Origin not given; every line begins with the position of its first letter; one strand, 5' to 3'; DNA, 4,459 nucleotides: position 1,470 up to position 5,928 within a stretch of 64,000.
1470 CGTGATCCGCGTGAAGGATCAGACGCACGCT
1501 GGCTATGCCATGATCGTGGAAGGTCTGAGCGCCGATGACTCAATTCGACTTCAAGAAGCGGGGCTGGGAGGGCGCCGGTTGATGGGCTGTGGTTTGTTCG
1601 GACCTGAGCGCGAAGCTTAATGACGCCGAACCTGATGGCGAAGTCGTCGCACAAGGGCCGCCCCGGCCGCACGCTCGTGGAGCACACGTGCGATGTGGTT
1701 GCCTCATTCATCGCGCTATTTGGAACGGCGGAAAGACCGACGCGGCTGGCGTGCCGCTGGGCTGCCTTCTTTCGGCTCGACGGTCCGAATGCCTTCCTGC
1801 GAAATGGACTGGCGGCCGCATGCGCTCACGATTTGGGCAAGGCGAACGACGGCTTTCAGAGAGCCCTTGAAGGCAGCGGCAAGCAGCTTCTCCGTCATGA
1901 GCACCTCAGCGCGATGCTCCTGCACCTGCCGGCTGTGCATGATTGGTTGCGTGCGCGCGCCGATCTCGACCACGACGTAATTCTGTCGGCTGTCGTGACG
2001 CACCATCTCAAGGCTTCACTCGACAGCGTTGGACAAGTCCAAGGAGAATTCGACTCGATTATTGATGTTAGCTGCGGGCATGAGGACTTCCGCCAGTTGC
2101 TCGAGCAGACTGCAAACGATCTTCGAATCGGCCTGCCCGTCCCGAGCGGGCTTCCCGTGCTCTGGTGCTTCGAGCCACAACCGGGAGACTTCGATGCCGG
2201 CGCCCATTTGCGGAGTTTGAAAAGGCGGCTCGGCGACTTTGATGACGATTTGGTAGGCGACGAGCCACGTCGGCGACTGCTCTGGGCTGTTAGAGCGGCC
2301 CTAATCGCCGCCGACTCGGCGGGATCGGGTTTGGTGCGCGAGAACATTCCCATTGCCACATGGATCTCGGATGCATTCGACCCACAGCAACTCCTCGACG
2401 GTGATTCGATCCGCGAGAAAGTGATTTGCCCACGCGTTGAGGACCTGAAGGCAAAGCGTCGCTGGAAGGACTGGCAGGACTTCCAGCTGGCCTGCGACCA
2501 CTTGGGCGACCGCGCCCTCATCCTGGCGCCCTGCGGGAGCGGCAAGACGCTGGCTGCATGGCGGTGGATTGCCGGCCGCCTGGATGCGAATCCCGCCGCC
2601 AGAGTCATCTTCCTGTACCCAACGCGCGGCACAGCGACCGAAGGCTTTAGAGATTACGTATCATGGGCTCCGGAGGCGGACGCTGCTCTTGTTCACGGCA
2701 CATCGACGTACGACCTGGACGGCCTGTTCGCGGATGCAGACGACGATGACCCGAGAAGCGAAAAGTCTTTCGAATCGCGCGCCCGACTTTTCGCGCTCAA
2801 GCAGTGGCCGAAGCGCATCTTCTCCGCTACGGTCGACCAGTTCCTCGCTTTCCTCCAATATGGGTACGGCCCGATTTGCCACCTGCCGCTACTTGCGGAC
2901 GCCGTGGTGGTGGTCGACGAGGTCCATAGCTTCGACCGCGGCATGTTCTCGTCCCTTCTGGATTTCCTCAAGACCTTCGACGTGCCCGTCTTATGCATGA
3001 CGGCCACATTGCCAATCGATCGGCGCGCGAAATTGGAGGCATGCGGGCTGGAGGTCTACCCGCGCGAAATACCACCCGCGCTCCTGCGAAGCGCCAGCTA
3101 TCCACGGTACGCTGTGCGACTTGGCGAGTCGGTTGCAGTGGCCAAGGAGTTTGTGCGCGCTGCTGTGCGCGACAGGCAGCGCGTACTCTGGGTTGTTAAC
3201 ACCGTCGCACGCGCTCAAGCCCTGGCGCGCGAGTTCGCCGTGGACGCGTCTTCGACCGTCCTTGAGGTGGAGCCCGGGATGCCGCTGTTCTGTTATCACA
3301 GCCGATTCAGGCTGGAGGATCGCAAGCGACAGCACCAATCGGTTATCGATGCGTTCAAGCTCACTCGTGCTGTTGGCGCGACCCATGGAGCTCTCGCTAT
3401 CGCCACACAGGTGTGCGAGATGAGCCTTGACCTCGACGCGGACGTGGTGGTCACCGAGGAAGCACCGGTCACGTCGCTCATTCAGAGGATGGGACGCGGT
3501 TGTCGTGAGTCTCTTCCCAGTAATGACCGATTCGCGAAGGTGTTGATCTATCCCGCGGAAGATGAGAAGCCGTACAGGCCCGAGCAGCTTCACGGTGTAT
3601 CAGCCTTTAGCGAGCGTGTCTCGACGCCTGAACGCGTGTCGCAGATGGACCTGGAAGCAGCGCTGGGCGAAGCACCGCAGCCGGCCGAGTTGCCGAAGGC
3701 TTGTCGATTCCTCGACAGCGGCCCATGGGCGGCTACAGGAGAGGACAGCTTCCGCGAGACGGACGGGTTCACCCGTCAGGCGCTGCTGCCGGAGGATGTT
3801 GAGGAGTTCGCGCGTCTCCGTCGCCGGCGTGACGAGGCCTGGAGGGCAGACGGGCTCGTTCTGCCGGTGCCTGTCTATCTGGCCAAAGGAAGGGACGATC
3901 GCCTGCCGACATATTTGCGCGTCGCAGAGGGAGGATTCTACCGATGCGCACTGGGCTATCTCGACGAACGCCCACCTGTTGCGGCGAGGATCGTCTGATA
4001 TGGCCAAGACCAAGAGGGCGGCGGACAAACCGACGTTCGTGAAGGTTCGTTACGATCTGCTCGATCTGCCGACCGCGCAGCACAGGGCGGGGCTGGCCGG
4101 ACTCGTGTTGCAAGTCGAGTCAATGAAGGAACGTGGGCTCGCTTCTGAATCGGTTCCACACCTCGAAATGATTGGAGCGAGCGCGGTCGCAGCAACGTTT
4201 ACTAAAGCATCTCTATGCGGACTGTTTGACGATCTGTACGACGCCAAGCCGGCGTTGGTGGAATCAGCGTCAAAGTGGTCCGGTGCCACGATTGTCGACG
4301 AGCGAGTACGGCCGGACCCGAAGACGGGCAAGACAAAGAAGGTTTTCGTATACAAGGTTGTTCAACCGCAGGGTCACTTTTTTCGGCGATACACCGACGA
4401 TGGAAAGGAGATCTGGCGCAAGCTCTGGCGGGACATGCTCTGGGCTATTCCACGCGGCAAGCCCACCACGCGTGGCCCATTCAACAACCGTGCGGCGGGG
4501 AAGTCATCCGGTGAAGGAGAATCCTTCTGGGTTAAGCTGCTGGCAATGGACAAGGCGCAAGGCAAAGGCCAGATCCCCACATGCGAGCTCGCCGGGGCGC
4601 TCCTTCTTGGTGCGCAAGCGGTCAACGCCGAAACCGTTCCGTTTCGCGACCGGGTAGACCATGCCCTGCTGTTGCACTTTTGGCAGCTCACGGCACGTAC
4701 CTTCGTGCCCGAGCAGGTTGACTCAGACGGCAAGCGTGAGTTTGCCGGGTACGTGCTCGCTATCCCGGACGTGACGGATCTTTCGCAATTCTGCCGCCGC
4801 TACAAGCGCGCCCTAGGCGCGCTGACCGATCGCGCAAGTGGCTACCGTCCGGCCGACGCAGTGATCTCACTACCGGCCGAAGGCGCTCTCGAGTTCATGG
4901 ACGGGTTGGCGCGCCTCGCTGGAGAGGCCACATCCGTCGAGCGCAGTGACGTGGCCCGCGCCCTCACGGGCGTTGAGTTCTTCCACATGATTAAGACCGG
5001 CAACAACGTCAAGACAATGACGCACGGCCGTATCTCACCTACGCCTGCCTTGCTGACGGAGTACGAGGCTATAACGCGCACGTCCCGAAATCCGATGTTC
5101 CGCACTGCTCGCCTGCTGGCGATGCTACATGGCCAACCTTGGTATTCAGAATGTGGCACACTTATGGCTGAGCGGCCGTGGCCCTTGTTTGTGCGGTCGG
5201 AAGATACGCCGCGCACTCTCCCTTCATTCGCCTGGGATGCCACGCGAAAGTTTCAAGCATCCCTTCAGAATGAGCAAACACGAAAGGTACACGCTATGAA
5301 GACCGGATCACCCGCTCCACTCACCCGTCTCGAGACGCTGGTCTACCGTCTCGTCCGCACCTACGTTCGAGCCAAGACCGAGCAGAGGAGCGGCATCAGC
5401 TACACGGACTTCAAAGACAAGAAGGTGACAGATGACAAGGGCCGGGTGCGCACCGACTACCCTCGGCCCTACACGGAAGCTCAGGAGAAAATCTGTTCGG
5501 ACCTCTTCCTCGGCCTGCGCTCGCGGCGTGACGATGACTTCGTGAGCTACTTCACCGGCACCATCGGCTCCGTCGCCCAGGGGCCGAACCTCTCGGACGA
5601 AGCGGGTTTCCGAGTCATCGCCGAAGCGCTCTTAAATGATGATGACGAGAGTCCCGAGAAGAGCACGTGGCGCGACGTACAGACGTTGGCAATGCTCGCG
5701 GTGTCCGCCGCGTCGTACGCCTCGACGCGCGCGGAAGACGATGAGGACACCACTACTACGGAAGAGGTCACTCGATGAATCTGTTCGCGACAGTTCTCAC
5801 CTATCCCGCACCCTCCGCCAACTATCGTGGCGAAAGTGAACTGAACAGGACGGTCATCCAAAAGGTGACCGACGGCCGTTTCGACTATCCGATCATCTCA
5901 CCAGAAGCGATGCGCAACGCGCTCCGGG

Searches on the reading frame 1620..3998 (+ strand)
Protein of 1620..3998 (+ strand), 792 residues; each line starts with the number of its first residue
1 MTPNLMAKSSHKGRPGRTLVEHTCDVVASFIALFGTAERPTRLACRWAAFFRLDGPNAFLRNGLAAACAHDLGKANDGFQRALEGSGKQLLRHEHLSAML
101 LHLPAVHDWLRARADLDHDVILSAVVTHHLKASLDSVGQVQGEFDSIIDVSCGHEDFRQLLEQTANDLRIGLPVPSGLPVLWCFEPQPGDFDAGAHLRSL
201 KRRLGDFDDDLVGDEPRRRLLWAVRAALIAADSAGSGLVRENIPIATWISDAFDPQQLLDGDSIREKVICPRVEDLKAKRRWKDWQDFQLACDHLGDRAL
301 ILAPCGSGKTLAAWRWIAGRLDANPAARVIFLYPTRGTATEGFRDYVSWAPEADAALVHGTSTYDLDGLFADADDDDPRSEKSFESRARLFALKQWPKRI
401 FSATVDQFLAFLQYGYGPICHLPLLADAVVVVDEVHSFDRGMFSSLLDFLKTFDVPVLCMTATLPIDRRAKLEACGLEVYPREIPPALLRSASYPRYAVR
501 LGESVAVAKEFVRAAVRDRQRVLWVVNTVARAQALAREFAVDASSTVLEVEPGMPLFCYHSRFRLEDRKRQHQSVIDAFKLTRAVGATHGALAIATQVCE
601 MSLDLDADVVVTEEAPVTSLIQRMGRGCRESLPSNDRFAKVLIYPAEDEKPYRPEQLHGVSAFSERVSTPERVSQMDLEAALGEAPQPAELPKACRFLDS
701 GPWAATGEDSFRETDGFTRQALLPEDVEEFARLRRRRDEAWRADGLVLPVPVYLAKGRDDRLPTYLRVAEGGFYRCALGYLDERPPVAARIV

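Call 73: search_protein_families(library=pfam, proteins=[window:1620-3998:+], max_evalue=0.0001)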
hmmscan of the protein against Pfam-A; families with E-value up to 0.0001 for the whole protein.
window:1620-3998:+ (792 aa): 5 families
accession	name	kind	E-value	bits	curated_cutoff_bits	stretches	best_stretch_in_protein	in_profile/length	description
PF22590.2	Cas3-like_C_2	-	2.6e-27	95.6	27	1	520-630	3-104/106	CRISPR-associated nuclease/helicase Cas3, C-terminal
PF00270.35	DEAD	-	1.5e-10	41.5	26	1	296-467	14-162/167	DEAD/DEAH box helicase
PF18019.7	Cas3_HD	-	8.4e-08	32.9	23.1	1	7-145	2-145/207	Cas3, HD domain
PF04851.21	ResIII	-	5e-06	27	22.5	1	294-464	21-162/164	Type III restriction enzyme, res subunit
PF00271.37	Helicase_C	-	7.1e-06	26.7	23.5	1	516-629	12-108/110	Helicase conserved C-terminal domain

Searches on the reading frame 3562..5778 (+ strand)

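Call 73: search_protein_families(library=pfam, proteins=[window:3562-5778:+], max_evalue=0.0001)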
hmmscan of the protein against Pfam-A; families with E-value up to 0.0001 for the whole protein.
window:3562-5778:+ (738 aa): 2 families
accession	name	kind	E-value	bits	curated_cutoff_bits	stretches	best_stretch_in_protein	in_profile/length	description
PF24121.1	Cas8b_N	-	1.5e-81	274.1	27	1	198-451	1-257/265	Type I-B CRISPR Cas8b N-terminal domain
PF24122.1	Cas8b_C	-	1.6e-61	208.5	27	1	469-717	2-228/228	Type I-B CRISPR Cas8b C-terminal domain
